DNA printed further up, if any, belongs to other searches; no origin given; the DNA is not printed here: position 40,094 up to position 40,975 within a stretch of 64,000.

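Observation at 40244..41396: Strongly AT-rich two-gene island (about 33-35% GC) embedded in a roughly 60% GC neighbourhood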

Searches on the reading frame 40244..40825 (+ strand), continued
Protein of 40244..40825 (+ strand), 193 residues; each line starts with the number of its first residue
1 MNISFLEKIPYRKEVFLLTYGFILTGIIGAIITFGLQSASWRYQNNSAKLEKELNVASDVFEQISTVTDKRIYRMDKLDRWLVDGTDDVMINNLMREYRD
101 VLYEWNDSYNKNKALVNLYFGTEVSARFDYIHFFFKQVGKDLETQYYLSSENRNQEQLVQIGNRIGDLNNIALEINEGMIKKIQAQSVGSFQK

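Call 56: search_solved_structures(query=A4, max_evalue=10)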
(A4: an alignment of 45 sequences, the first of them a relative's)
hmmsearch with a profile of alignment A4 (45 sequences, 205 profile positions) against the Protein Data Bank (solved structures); distinct sequences matched with E-value up to 10: 11.
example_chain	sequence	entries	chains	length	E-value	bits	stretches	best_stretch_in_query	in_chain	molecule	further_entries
2bde_A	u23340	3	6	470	0.23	14.1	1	113-187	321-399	cytosolic IMP-GMP specific 5'-nucleotidase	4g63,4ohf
4cgy_A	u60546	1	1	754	0.27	13.9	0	18-53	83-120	DNA TOPOISOMERASE 3-ALPHA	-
4cht_A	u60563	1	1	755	0.27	13.9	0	18-53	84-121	DNA TOPOISOMERASE 3-ALPHA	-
9nzg_A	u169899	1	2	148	0.27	13.9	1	129-188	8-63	De novo designed protein, EPIC Q51N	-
5apw_A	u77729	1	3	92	0.27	13.8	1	117-179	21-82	GENERAL CONTROL PROTEIN GCN4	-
5apq_A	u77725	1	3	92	0.33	13.6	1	117-179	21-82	GENERAL CONTROL PROTEIN GCN4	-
6dmp_B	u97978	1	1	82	0.44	13.2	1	126-187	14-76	Designed orthogonal protein DHD13_XAAA_B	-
9evs_f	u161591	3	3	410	1.9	11.1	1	85-151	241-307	mS47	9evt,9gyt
9nze_A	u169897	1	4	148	2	11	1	129-183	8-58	De novo designed protein, EPIC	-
9r1o_A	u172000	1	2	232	2.8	10.6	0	125-184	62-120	sc-apCC-6-DPH-NR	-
2zdi_A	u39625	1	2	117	5.9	9.5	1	135-188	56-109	Prefoldin subunit beta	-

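Call 65: search_dna_similar(query=window:40244-40825:+, collection=phages, mode=protein, max_evalue=0.01)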
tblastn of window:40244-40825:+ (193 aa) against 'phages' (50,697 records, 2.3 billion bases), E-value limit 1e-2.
No match.

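Call 67: search_dna_similar(query=window:40244-40825:+, collection=plasmids, mode=protein, max_evalue=0.01)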
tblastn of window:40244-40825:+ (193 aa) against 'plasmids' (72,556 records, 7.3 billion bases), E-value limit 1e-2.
No match.

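Call 69: find_related_loci(query=A4, collection=viral_contigs, flank=6000)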
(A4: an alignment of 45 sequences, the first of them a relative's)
Query A4 (193 aa) in viral_contigs; peptide patterns used: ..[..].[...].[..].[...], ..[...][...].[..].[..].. (x = any residue, [..] = any of these).
39 stretches matched a pattern, but none encodes a relative of the query by tblastn (E <= 1e-3).

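Call 73: search_protein_families(library=padloc, proteins=[L001:5529-6959:+], max_evalue=0.1)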
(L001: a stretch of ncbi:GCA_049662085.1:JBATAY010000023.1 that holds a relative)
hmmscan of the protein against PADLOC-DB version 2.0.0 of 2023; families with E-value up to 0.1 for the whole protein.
L001:5529-6959:+ (476 aa): 0 families

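Call 74: search_protein_families(library=pfam, proteins=[L001:3455-4279:+, L001:4435-4758:+, L001:5529-6959:+, L006:2764-3621:+], max_evalue=0.1)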
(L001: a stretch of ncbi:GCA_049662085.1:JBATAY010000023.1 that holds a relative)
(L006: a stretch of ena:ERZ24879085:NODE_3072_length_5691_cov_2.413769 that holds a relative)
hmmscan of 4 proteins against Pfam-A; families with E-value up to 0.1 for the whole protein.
L001:3455-4279:+ (274 aa): 8 families
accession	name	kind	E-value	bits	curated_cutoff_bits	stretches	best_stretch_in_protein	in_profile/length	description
PF04321.23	RmlD_sub_bind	-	3.4e-25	89.1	27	1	89-273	93-282/287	RmlD substrate binding domain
PF01370.27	Epimerase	-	7.8e-07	29.2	20.9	1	7-150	6-176/240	NAD dependent epimerase/dehydratase family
PF03721.20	UDPG_MGDP_dh_N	-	0.00065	19.8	27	1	1-35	1-35/187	UDP-glucose/GDP-mannose dehydrogenase family, NAD binding domain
PF01210.29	NAD_Gly3P_dh_N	-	0.0055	17.1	23.1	1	3-35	2-34/158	NAD-dependent glycerol-3-phosphate dehydrogenase N-terminus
PF03807.23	F420_oxidored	-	0.0056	17.7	21.6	1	2-74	1-76/94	NADP oxidoreductase coenzyme F420-dependent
PF03446.21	NAD_binding_2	-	0.0057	17.1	21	1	2-43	1-42/161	NAD binding domain of 6-phosphogluconate dehydrogenase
PF02737.24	3HCDH_N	-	0.012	16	22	1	3-38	2-37/180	3-hydroxyacyl-CoA dehydrogenase, NAD binding domain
PF01408.29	GFO_IDH_MocA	-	0.083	14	24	0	1-65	1-70/120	Oxidoreductase family, NAD-binding Rossmann fold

L001:4435-4758:+ (107 aa): 1 family
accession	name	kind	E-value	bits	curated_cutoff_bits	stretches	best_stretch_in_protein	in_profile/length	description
PF24219.2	DUF7438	-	0.081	13.7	25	0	30-82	2-53/57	Family of unknown function (DUF7438)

L001:5529-6959:+ (476 aa): 1 family
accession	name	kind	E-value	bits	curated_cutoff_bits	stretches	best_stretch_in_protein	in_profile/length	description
PF07676.18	PD40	-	0.00099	19.5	20.9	0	378-389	15-26/38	WD40-like Beta Propeller Repeat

L006:2764-3621:+ (285 aa): 0 families

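Call 76: find_encoding_contigs(protein=P0047, flank=7000, max_places=2)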
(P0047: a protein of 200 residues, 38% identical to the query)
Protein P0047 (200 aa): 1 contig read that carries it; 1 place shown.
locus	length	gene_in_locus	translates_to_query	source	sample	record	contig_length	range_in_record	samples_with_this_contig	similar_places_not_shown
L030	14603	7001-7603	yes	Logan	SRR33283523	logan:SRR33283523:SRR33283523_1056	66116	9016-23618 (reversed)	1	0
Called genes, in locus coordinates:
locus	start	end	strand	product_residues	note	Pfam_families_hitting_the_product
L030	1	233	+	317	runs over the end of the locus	PF02355:SecD_SecF_C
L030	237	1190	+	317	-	PF08240:ADH_N, PF16912:Glu_dehyd_C, PF00107:ADH_zinc_N, PF13602:ADH_zinc_N_2 (weak)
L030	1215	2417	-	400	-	PF01590:GAF, PF13185:GAF_2, PF13492:GAF_3, PF00512:HisKA, PF02518:HATPase_c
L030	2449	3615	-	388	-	PF00072:Response_reg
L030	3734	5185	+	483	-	PF13188:PAS_8 (faint), PF00512:HisKA, PF02518:HATPase_c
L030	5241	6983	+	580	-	PF02518:HATPase_c, PF13589:HATPase_c_3, PF01119:DNA_mis_repair, PF08676:MutL_C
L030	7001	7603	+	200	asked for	-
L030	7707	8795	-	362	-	PF01476:LysM (faint)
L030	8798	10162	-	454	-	PF01476:LysM (weak)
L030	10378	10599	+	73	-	PF13646:HEAT_2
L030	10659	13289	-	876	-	PF00133:tRNA-synt_1, PF09334:tRNA-synt_1g, PF13603:tRNA-synt_1_2 (weak), PF00133:tRNA-synt_1, PF08264:Anticodon_1, PF10458:Val_tRNA-synt_C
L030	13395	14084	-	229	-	PF01209:Ubie_methyltran (weak), PF13489:Methyltransf_23, PF13847:Methyltransf_31, PF08241:Methyltransf_11, PF08242:Methyltransf_12, PF13649:Methyltransf_25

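Call 77: find_encoding_contigs(protein=P0041, flank=7000, max_places=2)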
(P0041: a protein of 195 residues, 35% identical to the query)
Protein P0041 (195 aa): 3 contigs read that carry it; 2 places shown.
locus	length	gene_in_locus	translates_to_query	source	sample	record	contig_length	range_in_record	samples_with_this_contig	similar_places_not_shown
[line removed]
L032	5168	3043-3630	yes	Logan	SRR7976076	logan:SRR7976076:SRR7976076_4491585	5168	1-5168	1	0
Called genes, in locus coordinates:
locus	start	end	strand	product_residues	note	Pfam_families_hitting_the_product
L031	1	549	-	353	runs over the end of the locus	PF01717:Meth_synt_2 (weak)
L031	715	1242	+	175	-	-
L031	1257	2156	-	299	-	PF02567:PhzC-PhzF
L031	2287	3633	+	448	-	-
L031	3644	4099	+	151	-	PF08818:DUF1801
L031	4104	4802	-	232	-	PF05685:Uma2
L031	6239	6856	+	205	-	-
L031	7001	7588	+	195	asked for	-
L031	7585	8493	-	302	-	PF02265:S1-P1_nuclease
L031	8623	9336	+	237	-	-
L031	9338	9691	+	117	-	PF01022:HTH_5, PF12840:HTH_20 (weak), PF13601:HTH_34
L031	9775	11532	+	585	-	PF12697:Abhydrolase_6 (faint), PF00561:Abhydrolase_1, PF12146:Hydrolase_4 (faint), PF08386:Abhydrolase_4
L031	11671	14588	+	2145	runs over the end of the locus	PF07705:CARDB, PF10633:NPCBM_assoc (faint), PF16116:DUF4832 (faint), PF16158:N_BRCA1_IG (faint), PF24318:DUF7490 (faint), PF07705:CARDB, PF13620:CarboxypepD_reg, PF02450:LCAT, +1 more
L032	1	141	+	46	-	?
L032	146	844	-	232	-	PF05685:Uma2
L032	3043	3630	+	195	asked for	-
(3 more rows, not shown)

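Call 78: find_encoding_contigs(protein=P0028, flank=7000, max_places=2)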
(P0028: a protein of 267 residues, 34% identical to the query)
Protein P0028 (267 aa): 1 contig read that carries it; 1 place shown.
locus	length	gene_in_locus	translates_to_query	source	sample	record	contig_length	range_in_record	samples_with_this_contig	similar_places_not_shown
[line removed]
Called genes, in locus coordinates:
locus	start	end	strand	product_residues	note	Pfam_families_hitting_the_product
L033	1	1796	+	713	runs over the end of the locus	-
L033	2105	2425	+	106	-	-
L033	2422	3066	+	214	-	PF00589:Phage_integrase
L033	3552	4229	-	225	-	-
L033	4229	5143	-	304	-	-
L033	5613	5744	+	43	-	-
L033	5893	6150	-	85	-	-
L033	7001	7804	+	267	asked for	PF01471:PG_binding_1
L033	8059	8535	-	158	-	-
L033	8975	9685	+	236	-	PF12146:Hydrolase_4 (faint), PF12695:Abhydrolase_5 (weak), PF12697:Abhydrolase_6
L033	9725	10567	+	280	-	PF00561:Abhydrolase_1, PF12146:Hydrolase_4, PF12697:Abhydrolase_6, PF00326:Peptidase_S9 (faint), PF12146:Hydrolase_4 (weak)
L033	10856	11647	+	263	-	PF13460:NAD_binding_10 (faint)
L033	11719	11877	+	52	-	-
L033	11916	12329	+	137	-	PF00190:Cupin_1, PF07883:Cupin_2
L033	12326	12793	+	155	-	PF12146:Hydrolase_4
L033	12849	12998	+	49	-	-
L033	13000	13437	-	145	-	-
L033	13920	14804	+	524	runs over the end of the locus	PF02541:Ppx-GppA, PF24391:HD-CE (faint), PF21447:Ppx-GppA_III, PF01966:HD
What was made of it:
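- One A-family member with a PG-binding domain lies about 4 kb from a Phage_integrase gene in L033 (call 78).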

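Call 81: find_encoding_contigs(protein=P0144, flank=7000, max_places=4)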
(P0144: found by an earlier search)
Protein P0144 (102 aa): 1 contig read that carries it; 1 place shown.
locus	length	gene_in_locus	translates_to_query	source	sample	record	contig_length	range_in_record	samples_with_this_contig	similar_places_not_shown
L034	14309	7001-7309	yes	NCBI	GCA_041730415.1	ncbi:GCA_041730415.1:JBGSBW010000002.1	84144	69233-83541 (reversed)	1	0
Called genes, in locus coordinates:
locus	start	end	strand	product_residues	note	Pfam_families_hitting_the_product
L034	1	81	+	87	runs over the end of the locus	PF01809:YidD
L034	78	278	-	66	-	-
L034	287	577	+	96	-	-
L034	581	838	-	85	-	-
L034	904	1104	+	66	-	-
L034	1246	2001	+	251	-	PF01628:HrcA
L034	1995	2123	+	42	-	-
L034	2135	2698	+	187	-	PF01025:GrpE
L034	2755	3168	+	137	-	PF00011:HSP20, PF17886:ArsA_HSP20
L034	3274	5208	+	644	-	PF00012:HSP70, PF06723:MreB_Mbl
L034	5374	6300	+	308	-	PF06691:DUF1189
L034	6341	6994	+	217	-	-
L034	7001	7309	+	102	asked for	PF03091:CutA1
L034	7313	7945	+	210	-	PF13563:2_5_RNA_ligase2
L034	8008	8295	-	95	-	-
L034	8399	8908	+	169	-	-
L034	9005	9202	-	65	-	-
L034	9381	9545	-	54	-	-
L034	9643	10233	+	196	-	-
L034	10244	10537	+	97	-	PF11950:DUF3467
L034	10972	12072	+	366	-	PF00078:RVT_1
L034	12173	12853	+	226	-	-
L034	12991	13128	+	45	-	-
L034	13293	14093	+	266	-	PF01177:Asp_Glu_race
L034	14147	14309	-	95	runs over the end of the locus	-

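Call 85: search_protein_families(library=pfam, proteins=[L034:6341-6994:+, L034:8008-8295:-, L034:9643-10233:+, L034:12173-12853:+, L034:10972-12072:+], max_evalue=0.1)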
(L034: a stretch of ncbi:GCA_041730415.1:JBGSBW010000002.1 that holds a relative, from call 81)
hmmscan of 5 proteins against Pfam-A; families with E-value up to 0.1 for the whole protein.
L034:6341-6994:+ (217 aa): 0 families

L034:8008-8295:- (95 aa): 0 families

L034:9643-10233:+ (196 aa): 2 families
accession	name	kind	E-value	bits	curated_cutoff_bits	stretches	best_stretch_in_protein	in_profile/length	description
PF01284.28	MARVEL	-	0.0093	16.4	32.8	1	8-188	14-121/135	Membrane-associating domain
PF02653.21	BPD_transp_2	-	0.016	14.8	26.8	1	52-93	124-158/269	Branched-chain amino acid transport system / permease component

L034:12173-12853:+ (226 aa): 0 families

L034:10972-12072:+ (366 aa): 1 family
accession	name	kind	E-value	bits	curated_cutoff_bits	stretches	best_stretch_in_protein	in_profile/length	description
PF00078.32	RVT_1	-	1.8e-15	57.7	29.6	1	29-245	6-193/205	Reverse transcriptase (RNA-dependent DNA polymerase)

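Call 88: search_protein_families(library=padloc, proteins=[L034:6341-6994:+, L001:3455-4279:+, L001:4435-4758:+, L006:3715-4320:+, L006:4328-5167:+, L006:2764-3621:+, L034:10972-12072:+, L034:12173-12853:+], max_evalue=0.1)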
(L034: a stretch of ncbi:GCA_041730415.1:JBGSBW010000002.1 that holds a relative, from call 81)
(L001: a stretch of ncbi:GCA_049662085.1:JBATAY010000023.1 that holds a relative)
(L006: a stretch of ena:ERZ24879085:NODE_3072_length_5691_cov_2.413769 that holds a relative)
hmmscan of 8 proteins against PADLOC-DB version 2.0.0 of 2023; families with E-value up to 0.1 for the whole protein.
L034:6341-6994:+ (217 aa): 0 families

L001:3455-4279:+ (274 aa): 0 families

L001:4435-4758:+ (107 aa): 0 families

L006:3715-4320:+ (201 aa): 0 families

L006:4328-5167:+ (279 aa): 0 families

L006:2764-3621:+ (285 aa): 0 families

L034:10972-12072:+ (366 aa): 59 families (the best 25 are shown)
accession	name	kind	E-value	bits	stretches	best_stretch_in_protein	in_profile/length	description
PDLC03740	RT_outgroup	-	5.9e-24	83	1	22-243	125-325/407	retron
PDLC02949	RT_other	-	1.3e-23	82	1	22-243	188-388/481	-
PDLC02941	RT_II-A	-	2.8e-21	74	1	168-247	150-229/309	-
PDLC02952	RT_VI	-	2.5e-20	70.9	2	168-266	141-234/279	-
PDLC02943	RT_III-A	-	1e-18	65.4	1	167-246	158-235/322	-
PDLC02946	RT_III-A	-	2.3e-18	64.4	1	167-246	170-247/330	-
PDLC03739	RT_Ec107-like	-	7.4e-17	59.6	1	168-247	147-224/307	retron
PDLC02942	RT_III-A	-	1.3e-16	58.6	1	75-246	115-255/341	-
PDLC02945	RT_III-A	-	1.3e-16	58.6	1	25-244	73-276/362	-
PDLC02959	RT-Protease_XI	-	2.6e-16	57.7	1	168-243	146-231/510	single gene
PDLC02960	RT-Protease_XI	-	2.8e-16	57.6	1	168-243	144-228/506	single gene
PDLC02967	RT-Toprim_I-C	-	3.1e-16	57.3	1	168-246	155-236/549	single gene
PDLC02966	RT-Toprim_I-C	-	6.9e-16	55.8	2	170-244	167-251/568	single gene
PDLC02963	RT-Toprim_I-C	-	7.4e-16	55.8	2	168-245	160-247/552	single gene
PDLC02956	RT_XIII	-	2.3e-15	54.6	1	163-245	267-349/469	-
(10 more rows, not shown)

L034:12173-12853:+ (226 aa): 0 families

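Call 101: fold_search(model_id=the predicted structure, library=viral)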
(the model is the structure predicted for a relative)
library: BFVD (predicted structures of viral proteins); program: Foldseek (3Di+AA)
matches with E <= 10: 524; with E <= 0.001: 0
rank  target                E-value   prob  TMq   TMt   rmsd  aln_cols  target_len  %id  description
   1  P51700                9.7e-03  0.99  0.37  0.35  16.4       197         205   13  Uncharacterized 23.2 kDa protein in int-C1 intergenic region [Haemophilus phage HP1 (strain HP1c1)]
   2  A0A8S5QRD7            2.5e-02  0.72  0.26  0.22  12.4       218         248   12  Uncharacterized protein [Myoviridae sp. ctoNH1]
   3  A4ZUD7                3.5e-02  1.00  0.44  0.51   4.7       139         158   12  Uncharacterized protein ORF158 [Acidianus bottle-shaped virus (isolate Italy/Pozzuoli)]
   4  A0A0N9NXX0            3.9e-02  0.99  0.42  0.41   5.2       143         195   10  Uncharacterized protein [Acidianus bottle-shaped virus 2 strain ABV2]
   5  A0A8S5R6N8            6.8e-02  0.82  0.31  0.34   9.6       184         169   13  Uncharacterized protein [virus sp. ctah610]
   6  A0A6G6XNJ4            6.8e-02  0.63  0.27  0.22  24.6       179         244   16  (no name in the UniProt tables at hand)
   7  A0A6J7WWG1            7.1e-02  0.80  0.33  0.14   7.2       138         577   10  Uncharacterized protein [uncultured Caudovirales phage]
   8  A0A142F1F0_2          7.5e-02  0.99  0.50  0.15  14.3       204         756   10  Putative tail fiber protein [Bacillus phage Shbh1]
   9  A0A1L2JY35            8.4e-02  0.82  0.33  0.38   9.5       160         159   15  Uncharacterized protein [Aeribacillus phage AP45]
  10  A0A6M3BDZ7            8.4e-02  0.72  0.30  0.31   7.9       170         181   13  (no name in the UniProt tables at hand)
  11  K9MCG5                1.0e-01  0.99  0.47  0.45   5.0       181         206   12  (no name in the UniProt tables at hand)
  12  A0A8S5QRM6            1.0e-01  0.91  0.41  0.41  10.6       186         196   13  Uncharacterized protein [Myoviridae sp. ctoNH1]
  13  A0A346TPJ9            1.0e-01  0.75  0.32  0.22   8.5       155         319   12  P49 [Mythimna unipuncta nucleopolyhedrovirus]
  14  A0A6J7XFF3            1.1e-01  0.85  0.35  0.13   8.3       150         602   13  Uncharacterized protein [uncultured Caudovirales phage]
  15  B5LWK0                1.2e-01  0.72  0.28  0.31  27.0       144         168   14  Uncharacterized protein [Feldmannia species virus]
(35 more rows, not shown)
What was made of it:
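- BFVD fold matches all have E>0.009 (call 101).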
